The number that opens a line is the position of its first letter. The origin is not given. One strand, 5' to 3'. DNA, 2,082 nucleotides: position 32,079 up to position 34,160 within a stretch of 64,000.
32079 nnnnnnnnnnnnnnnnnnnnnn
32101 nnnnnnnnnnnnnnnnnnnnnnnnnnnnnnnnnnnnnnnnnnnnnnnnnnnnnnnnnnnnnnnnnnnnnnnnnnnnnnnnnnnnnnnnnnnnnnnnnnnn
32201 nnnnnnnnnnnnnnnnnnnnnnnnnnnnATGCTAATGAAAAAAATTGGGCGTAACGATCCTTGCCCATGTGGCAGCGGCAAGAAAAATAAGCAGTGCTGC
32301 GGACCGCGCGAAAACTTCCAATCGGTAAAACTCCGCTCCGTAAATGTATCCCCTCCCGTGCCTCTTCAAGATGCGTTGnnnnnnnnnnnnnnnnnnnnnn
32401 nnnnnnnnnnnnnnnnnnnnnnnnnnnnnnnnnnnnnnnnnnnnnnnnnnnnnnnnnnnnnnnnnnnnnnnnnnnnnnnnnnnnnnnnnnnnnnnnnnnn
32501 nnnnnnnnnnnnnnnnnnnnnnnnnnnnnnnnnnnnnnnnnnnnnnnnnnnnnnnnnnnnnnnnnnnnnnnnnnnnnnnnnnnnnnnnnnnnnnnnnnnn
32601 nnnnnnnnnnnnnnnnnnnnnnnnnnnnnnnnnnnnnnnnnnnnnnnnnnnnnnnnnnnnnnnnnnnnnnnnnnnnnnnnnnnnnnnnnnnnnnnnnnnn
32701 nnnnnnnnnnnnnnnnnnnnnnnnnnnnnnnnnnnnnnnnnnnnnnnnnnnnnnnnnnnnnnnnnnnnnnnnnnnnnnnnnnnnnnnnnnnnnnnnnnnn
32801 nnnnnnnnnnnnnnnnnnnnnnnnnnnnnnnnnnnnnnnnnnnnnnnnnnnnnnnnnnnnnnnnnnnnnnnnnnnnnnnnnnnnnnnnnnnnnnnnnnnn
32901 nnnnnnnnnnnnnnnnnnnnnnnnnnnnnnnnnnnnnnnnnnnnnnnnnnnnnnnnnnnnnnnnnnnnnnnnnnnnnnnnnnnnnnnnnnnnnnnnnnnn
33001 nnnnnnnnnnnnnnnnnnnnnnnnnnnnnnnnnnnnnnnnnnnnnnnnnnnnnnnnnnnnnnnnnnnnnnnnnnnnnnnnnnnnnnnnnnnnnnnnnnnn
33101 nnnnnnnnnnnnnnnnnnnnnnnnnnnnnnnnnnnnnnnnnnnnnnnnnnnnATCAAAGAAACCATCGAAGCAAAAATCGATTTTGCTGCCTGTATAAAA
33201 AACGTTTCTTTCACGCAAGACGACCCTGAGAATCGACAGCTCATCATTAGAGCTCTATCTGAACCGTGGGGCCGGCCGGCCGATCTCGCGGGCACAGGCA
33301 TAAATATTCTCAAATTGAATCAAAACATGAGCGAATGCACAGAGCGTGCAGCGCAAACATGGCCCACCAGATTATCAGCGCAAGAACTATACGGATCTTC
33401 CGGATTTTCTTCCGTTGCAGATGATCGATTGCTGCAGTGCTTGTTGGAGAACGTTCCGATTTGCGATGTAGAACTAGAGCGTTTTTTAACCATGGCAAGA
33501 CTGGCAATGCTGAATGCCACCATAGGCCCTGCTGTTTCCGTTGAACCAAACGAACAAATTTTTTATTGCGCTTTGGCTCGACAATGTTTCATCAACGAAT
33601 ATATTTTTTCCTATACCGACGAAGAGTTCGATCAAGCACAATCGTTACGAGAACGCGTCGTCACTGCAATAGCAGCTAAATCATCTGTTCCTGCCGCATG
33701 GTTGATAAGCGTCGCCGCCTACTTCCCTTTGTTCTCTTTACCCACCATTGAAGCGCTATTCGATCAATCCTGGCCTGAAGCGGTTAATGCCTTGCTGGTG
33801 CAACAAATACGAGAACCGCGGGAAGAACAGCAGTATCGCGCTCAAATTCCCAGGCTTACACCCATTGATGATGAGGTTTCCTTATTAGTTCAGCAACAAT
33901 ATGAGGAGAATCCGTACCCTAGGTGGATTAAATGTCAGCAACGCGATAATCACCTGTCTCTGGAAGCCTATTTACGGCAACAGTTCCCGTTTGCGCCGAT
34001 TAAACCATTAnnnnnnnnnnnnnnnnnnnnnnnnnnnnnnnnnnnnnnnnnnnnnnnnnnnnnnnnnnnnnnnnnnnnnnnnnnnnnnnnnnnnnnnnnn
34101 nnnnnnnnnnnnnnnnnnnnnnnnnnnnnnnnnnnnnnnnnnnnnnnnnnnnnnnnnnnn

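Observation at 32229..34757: SEC-C motif / nine-TPR / methyltransferase fusion inside the flagellar locus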

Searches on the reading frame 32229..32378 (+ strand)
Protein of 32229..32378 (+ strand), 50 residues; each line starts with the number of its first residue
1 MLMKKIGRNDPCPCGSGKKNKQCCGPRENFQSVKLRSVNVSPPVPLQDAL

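Call 7: search_protein_families(library=pfam, proteins=[window:32229-32378:+], max_evalue=1)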
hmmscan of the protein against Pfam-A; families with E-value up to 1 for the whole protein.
seq(50 aa): 1 family
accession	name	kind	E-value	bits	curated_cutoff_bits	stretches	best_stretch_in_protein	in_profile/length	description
PF02810.21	SEC-C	-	2.8e-08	33.9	20.4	1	8-26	1-19/19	SEC-C motif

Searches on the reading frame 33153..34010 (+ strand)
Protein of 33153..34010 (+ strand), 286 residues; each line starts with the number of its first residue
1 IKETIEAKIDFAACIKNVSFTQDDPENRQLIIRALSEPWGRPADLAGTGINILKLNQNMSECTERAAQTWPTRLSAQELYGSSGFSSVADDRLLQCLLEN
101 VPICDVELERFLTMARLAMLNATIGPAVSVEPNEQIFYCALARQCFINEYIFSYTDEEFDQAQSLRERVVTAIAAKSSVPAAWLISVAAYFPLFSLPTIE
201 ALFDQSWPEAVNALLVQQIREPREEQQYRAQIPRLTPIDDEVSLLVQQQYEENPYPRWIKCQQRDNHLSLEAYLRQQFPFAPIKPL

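Call 7: search_protein_families(library=pfam, proteins=[window:33153-34010:+], max_evalue=1)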
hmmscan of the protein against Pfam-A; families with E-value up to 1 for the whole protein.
window:33153-34010:+ (286 aa): 1 family
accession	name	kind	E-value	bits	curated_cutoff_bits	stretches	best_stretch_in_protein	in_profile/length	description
PF03394.18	Pox_E8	-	0.23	11.5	27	1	142-222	97-177/239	Poxvirus E8 protein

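Call 74: search_protein_representatives(protein=window:33153-34010:+)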
Query: 286 residues. Proteins with E-value up to 0.001 (for the whole library): 3440; up to 1e-10: 2199; up to 1e-30: 523. The best 150 are listed.
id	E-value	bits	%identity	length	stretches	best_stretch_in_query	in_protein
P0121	4.1e-86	305.2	55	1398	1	2-282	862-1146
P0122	9.5e-85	300.7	51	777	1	1-285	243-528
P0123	3.0e-84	299.0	54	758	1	25-283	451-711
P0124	8.1e-83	294.3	49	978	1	13-286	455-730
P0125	1.0e-79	284.2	48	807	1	2-284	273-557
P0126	3.3e-79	282.5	48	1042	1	6-285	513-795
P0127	4.9e-79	281.9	49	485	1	2-286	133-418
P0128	2.7e-77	276.2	45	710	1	3-285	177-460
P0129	7.2e-77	274.8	45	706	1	1-284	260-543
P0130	3.3e-76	272.7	51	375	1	1-261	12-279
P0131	5.1e-76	272.0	49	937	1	1-280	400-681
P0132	9.3e-76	271.2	47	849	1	3-286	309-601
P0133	1.0e-75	271.0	48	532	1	1-283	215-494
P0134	1.2e-75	270.8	46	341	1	1-285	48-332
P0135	2.2e-75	270.0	50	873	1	7-286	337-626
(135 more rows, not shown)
